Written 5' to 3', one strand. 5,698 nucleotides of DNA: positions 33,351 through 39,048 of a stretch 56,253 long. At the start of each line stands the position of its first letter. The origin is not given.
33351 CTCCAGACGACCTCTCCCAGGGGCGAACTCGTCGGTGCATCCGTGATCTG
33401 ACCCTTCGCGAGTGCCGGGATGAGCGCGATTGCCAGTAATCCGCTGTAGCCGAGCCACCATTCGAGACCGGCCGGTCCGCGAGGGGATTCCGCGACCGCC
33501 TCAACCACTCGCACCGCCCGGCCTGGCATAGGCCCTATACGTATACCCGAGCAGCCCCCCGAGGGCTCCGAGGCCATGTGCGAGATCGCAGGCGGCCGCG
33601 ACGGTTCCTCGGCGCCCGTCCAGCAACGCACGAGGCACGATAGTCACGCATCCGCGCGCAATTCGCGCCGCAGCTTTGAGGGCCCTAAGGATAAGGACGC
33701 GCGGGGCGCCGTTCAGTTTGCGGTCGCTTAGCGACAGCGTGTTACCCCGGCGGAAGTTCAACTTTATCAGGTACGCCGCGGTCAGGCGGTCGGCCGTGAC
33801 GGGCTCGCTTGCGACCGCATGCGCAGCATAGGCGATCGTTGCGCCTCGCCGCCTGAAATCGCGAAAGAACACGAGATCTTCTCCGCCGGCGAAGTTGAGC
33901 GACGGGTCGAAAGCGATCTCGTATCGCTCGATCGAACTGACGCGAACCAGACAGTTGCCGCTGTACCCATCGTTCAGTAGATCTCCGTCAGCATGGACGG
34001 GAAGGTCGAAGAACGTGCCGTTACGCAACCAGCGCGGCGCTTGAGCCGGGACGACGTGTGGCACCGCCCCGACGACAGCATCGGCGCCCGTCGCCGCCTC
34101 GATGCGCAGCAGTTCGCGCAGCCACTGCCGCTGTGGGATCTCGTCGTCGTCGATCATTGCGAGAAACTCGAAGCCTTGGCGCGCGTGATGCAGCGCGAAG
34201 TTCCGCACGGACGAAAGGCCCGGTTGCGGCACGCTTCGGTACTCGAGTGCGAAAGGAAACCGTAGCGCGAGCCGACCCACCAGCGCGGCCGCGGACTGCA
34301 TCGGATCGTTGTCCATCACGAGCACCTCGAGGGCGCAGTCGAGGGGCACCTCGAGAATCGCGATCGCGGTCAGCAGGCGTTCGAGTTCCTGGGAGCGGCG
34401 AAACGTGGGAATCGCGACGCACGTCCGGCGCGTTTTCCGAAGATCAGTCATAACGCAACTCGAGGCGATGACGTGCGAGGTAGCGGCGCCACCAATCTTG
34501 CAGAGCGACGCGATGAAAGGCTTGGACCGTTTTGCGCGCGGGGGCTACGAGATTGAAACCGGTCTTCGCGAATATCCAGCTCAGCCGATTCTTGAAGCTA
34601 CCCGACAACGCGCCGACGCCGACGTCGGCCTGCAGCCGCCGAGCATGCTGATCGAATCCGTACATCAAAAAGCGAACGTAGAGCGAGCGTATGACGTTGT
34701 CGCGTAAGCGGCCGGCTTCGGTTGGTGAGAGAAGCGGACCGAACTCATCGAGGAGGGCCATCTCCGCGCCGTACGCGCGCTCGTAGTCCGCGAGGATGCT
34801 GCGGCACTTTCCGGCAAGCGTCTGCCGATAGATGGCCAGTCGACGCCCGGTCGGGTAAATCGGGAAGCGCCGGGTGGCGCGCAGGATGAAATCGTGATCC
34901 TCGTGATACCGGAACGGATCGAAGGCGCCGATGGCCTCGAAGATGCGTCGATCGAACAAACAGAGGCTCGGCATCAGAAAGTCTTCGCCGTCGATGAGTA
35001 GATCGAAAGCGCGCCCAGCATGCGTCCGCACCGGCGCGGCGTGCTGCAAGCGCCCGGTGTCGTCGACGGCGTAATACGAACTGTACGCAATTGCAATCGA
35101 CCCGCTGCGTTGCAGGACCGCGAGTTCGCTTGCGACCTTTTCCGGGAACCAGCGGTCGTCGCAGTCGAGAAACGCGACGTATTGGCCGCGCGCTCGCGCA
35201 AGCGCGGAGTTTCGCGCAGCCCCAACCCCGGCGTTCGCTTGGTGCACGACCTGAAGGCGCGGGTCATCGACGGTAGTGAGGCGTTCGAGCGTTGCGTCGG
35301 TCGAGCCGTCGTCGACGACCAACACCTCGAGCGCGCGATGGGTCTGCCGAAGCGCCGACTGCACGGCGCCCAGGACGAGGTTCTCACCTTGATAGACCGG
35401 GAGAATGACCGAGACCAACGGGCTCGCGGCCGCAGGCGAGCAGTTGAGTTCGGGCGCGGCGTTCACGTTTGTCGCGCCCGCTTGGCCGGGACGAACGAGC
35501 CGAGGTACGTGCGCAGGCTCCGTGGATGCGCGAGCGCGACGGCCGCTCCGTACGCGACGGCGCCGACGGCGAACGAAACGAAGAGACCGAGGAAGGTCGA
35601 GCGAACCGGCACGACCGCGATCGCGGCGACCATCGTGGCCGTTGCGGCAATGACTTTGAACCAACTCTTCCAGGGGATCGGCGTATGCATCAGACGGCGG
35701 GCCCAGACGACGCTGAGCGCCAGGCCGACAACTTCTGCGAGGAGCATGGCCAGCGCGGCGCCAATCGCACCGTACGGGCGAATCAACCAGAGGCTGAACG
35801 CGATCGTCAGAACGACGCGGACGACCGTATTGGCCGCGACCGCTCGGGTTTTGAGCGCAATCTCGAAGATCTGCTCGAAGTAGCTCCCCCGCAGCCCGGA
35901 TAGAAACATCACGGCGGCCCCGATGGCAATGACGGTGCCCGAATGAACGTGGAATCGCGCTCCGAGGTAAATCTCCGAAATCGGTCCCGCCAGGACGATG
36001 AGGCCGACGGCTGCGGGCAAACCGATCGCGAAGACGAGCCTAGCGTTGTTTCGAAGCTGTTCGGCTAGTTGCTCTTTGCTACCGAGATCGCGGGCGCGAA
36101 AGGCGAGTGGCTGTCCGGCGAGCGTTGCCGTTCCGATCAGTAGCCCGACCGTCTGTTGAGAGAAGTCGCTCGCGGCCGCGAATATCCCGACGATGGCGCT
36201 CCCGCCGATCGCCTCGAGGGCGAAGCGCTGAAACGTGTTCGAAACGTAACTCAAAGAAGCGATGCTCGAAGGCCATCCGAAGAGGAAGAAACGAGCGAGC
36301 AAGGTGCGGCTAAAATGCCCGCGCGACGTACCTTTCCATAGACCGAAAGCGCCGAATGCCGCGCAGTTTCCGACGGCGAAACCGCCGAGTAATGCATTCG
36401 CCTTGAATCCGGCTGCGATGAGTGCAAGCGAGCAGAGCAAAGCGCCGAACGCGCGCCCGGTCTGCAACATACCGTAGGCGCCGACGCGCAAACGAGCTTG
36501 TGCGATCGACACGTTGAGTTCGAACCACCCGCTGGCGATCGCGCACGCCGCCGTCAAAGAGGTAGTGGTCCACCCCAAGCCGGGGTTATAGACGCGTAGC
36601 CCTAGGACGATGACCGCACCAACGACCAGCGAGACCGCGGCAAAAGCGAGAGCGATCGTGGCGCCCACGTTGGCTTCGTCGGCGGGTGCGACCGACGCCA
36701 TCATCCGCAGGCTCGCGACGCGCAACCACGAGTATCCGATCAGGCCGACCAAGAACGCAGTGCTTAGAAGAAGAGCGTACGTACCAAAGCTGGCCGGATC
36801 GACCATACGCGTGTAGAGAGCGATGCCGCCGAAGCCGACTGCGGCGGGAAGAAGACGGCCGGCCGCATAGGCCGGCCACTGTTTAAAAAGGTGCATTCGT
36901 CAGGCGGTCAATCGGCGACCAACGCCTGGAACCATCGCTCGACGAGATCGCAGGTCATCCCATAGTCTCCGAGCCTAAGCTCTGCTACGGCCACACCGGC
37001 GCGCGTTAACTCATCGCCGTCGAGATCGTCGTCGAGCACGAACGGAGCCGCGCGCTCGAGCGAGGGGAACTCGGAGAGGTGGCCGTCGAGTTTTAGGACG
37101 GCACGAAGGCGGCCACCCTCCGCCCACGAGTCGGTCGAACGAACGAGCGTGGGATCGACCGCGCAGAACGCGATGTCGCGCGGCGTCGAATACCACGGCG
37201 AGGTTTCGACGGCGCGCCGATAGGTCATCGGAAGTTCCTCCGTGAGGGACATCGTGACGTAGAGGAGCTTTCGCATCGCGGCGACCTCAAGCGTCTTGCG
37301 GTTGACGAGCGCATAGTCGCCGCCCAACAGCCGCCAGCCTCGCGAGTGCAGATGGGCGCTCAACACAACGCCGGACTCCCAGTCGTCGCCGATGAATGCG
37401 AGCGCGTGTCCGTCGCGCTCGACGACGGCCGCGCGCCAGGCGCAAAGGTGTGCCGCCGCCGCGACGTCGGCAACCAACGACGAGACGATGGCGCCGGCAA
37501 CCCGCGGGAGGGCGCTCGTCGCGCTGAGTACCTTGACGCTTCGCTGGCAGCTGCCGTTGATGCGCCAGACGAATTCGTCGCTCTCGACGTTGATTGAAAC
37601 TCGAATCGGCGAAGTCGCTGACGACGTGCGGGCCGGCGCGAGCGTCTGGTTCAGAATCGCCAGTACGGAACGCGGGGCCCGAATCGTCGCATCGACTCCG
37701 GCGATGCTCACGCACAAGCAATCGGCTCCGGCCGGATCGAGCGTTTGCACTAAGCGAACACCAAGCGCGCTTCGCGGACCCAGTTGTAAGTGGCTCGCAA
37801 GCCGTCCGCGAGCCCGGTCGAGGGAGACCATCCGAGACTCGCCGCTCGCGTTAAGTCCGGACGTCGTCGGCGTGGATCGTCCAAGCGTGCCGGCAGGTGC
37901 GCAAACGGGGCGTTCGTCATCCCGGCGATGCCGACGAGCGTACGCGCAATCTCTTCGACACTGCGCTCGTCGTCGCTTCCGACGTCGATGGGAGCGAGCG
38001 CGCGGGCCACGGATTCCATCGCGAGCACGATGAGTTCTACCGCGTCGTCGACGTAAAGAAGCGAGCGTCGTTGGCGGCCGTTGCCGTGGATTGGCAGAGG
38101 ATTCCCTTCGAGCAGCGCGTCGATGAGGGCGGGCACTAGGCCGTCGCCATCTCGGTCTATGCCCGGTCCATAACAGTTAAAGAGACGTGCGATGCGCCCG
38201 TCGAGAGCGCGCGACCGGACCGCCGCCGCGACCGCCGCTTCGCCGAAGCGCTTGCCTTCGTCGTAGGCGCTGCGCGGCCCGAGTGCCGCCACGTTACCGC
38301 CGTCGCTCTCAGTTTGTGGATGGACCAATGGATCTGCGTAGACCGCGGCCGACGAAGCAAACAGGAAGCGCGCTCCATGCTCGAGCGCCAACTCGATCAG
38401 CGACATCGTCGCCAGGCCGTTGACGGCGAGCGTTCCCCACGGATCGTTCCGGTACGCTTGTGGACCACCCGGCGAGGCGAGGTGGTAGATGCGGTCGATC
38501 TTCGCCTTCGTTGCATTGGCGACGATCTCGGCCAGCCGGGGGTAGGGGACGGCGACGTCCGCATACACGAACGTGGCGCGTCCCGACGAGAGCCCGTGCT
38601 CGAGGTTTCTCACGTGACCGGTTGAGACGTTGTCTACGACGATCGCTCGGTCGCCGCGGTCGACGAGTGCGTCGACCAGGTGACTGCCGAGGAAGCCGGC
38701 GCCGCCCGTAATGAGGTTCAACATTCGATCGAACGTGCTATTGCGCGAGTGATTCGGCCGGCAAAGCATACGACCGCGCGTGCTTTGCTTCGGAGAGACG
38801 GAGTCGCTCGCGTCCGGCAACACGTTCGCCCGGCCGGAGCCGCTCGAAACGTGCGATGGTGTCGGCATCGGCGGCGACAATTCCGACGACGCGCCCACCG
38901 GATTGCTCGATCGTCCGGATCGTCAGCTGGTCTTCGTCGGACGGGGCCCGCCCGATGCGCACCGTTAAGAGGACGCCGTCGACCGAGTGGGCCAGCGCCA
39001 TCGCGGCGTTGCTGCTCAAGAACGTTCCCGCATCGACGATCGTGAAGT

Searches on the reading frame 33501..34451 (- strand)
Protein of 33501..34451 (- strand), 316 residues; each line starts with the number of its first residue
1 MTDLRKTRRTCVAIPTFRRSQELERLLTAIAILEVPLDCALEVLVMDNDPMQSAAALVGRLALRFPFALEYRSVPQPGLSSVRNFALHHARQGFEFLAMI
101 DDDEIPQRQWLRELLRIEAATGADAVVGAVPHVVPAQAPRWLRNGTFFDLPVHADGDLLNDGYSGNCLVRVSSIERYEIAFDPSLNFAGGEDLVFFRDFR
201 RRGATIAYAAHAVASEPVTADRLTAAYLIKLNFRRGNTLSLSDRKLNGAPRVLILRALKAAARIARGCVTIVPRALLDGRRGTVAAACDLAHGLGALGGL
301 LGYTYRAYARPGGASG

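Call 12: search_protein_families(library=ncbifam, proteins=[window:33501-34451:-], max_evalue=0.001)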
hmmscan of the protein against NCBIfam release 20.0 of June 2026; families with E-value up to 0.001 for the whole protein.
window:33501-34451:- (316 aa): 4 families
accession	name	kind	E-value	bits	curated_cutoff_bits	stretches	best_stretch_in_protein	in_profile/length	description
NF038302.1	EPS_HpsE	equivalog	1.1e-13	50.8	300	1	11-118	4-111/307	hormogonium polysaccharide biosynthesis glycosyltransferase HpsE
TIGR03965.1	mycofact_glyco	equivalog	1.6e-10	40.5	280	1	7-142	73-201/467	mycofactocin biosynthesis glycosyltransferase MftF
NF041875.1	EPS_EpsD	equivalog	9.3e-09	35.1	370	1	12-141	3-128/325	exopolysaccharide biosynthesis glycosyltransferase EpsD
NF041394.1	GtaseAglG_Halo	equivalog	0.00036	19.9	440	1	78-151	69-140/304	glucosyl-dolichyl phosphate glucuronosyltransferase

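Call 13: search_protein_families(library=pfam, proteins=[window:33501-34451:-], max_evalue=0.001)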
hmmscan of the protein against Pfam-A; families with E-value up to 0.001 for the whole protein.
window:33501-34451:- (316 aa): 2 families
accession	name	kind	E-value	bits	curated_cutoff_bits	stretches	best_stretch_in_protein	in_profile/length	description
PF00535.33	Glycos_transf_2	-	1.3e-13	51.7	23.3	1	11-176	1-166/168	Glycosyl transferase family 2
PF13641.12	Glyco_tranf_2_3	-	4.4e-08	33.9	27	1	10-235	3-227/230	Glycosyltransferase like family 2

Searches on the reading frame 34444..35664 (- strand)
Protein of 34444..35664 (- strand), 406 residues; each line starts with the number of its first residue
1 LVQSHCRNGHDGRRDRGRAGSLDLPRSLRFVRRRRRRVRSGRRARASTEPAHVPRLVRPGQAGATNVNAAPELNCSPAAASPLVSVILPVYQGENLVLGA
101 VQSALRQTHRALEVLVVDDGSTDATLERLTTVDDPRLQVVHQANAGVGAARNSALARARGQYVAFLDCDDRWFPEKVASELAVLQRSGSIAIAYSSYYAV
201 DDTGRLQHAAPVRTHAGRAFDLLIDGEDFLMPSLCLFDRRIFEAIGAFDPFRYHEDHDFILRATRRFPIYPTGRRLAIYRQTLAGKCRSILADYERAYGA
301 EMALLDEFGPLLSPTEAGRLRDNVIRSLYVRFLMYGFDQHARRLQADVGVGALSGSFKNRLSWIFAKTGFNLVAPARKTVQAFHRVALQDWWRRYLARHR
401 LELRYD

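Call 12: search_protein_families(library=ncbifam, proteins=[window:34444-35664:-], max_evalue=0.001)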
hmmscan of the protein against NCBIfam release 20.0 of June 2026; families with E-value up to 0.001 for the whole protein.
window:34444-35664:- (406 aa): 23 families
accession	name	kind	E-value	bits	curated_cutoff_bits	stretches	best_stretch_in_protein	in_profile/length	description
NF047683.1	TeichurnBiosyTuaG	equivalog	5.5e-28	98.3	400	1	80-206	4-132/252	teichuronic acid biosynthesis protein TuaG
NF007482.0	PRK10073.1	equivalog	1.2e-24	86.9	423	1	81-211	5-137/334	glycosyltransferase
NF007453.0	PRK10018.1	equivalog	1.6e-18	67.4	382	1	80-202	4-129/280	colanic acid biosynthesis glycosyltransferase WcaA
TIGR04017.1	WcaA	equivalog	4.9e-18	65.7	495.75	1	80-202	3-128/279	colanic acid biosynthesis glycosyltransferase WcaA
NF041875.1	EPS_EpsD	equivalog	1.8e-16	60.4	370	1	84-185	1-105/325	exopolysaccharide biosynthesis glycosyltransferase EpsD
TIGR04283.1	glyco_like_mftF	equivalog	4.2e-16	59.2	182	1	84-269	1-175/221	TIGR04283 family arsenosugar biosynthesis glycosyltransferase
TIGR03965.1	mycofact_glyco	equivalog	2.7e-14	52.9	280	1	81-265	73-265/467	mycofactocin biosynthesis glycosyltransferase MftF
TIGR03937.1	PgaC_IcaA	equivalog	8.6e-14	51.3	422.3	1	76-169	39-135/407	poly-beta-1,6-N-acetyl-D-glucosamine synthase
NF053739.1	GlytfEpsEBac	equivalog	1.4e-13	50.5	450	1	82-205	1-128/265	glycosyltransferase EpsE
NF050050.1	ProtGlycPglI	equivalog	3.8e-13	49.5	500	1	82-178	2-102/306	GalNAc(5)-diNAcBac-PP-undecaprenol beta-1,3-glucosyltransferase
NF050819.1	PolSacchBiosHfsG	equivalog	6.2e-11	42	500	1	78-270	8-208/302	polysaccharide biosynthesis protein HfsG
NF038302.1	EPS_HpsE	equivalog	6.1e-10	38.6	300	1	85-188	4-115/307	hormogonium polysaccharide biosynthesis glycosyltransferase HpsE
NF038299.1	EPS_HpsN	equivalog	7.1e-10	38.3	425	1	82-177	1-99/317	hormogonium polysaccharide biosynthesis glycosyltransferase HpsN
NF041394.1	GtaseAglG_Halo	equivalog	7.3e-09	35.3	440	1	84-193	3-116/304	glucosyl-dolichyl phosphate glucuronosyltransferase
TIGR04242.1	nodulat_NodC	equivalog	5.2e-07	29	550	1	72-189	38-160/395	chitooligosaccharide synthase NodC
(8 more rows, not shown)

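Call 13: search_protein_families(library=pfam, proteins=[window:34444-35664:-], max_evalue=0.001)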
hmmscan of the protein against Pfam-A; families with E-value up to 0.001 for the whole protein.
window:34444-35664:- (406 aa): 4 families
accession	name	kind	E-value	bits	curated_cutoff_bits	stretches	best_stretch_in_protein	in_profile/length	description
PF00535.33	Glycos_transf_2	-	1.1e-29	103.9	23.3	1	85-245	1-167/168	Glycosyl transferase family 2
PF10111.15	Glyco_tranf_2_2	-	5.5e-16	59.3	27.3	1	85-269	1-205/276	Glycosyltransferase like family 2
PF13641.12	Glyco_tranf_2_3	-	3.1e-09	37.6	27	1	84-265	3-196/230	Glycosyltransferase like family 2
PF13704.12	Glyco_tranf_2_4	-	0.00054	20.8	27.5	0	109-170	14-82/98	Glycosyl transferase family 2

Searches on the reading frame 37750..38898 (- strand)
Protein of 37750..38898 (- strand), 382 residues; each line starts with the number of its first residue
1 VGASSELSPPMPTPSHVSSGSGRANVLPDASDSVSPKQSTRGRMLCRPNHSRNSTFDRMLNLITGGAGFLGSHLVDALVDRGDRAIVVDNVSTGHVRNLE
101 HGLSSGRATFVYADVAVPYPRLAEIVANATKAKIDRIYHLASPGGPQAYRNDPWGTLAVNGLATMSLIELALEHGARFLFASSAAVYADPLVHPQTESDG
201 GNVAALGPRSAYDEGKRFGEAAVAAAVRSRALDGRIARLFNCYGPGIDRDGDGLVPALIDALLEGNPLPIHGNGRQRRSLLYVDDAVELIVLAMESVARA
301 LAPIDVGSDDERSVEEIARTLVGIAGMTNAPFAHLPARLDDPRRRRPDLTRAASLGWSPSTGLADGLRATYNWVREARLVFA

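Call 7: search_protein_families(library=pfam, proteins=[window:37750-38898:-], max_evalue=0.001)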
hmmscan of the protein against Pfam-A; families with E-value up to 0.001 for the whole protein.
window:37750-38898:- (382 aa): 7 families
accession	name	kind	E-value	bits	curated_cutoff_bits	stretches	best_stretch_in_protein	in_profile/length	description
PF01370.27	Epimerase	-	2.3e-47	161.9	20.9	1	62-301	2-232/240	NAD dependent epimerase/dehydratase family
PF16363.11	GDP_Man_Dehyd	-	1.1e-35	124.1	27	1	62-369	1-331/332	GDP-mannose 4,6 dehydratase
PF01073.25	3Beta_HSD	-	1.2e-11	44.6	22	1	62-297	1-232/280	3-beta hydroxysteroid dehydrogenase/isomerase family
PF07993.18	NAD_binding_4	-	1.6e-07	31.2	20.1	1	63-239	1-204/258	Male sterility protein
PF04321.23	RmlD_sub_bind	-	4.9e-06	26.3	27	1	62-244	4-156/287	RmlD substrate binding domain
PF02719.21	Polysacc_synt_2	-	2.7e-05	24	20.2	0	62-178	2-122/293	Polysaccharide biosynthesis protein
PF08659.16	KR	-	0.00078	19.8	22.6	0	62-141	4-89/180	KR domain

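Call 12: search_protein_families(library=ncbifam, proteins=[window:37750-38898:-], max_evalue=0.001)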
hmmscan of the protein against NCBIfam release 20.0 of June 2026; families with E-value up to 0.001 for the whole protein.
window:37750-38898:- (382 aa): 23 families
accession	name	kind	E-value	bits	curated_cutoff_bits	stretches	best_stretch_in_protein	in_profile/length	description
TIGR01181.1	dTDP_gluc_dehyt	equivalog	1.7e-30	106.2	365.1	1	62-377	3-314/321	dTDP-glucose 4,6-dehydratase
TIGR01179.1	galE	equivalog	1e-24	87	262.3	1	62-377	3-328/332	UDP-glucose 4-epimerase GalE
TIGR02197.1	heptose_epim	equivalog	7.8e-20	71.3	274.6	1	62-327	2-262/316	ADP-glyceromanno-heptose 6-epimerase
NF007582.0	PRK10217.1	equivalog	6.3e-18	65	698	1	62-373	5-330/355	dTDP-glucose 4,6-dehydratase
TIGR04180.1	EDH_00030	hypoth_equivalog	5.7e-16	58.4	475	1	62-326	2-257/297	NAD-dependent 4,6-dehydratase LegB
NF043036.1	ErythonDh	equivalog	1.7e-15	57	325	1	62-239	4-176/321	D-erythronate dehydrogenase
NF007490.0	PRK10084.1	subfamily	2.3e-15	56.4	649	1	61-374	3-334/361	dTDP-glucose 4,6-dehydratase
NF047922.1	GDPFucSynFcl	equivalog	7.5e-15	55.2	500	1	124-375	44-302/308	GDP-L-fucose synthase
NF008872.0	PRK11908.1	equivalog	6.9e-14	51.6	294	1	62-372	5-333/349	bifunctional UDP-4-keto-pentose/UDP-xylose synthase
NF011728.1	PRK15181.1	equivalog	2.2e-12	46.7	760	1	62-294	19-249/348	Vi polysaccharide biosynthesis UDP-N-acetylglucosaminuronic acid C-4 epimerase TviC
NF008360.0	PRK11150.1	equivalog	8.8e-11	41.6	452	1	62-352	3-283/310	ADP-glyceromanno-heptose 6-epimerase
NF007956.0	PRK10675.1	subfamily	8e-09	35.1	394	1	59-220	1-157/338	UDP-glucose 4-epimerase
NF005998.1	PRK08125.1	equivalog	9.2e-09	34.2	777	1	57-323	314-583/649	bifunctional UDP-4-amino-4-deoxy-L-arabinose formyltransferase/UDP-glucuronic acid oxidase ArnA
TIGR01746.1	Thioester-redct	subfamily_domain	2.1e-08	33.8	213.35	1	62-242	3-195/371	thioester reductase domain-containing protein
NF005539.0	PRK07201.1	equivalog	2.3e-07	30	549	1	62-186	4-127/657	SDR family oxidoreductase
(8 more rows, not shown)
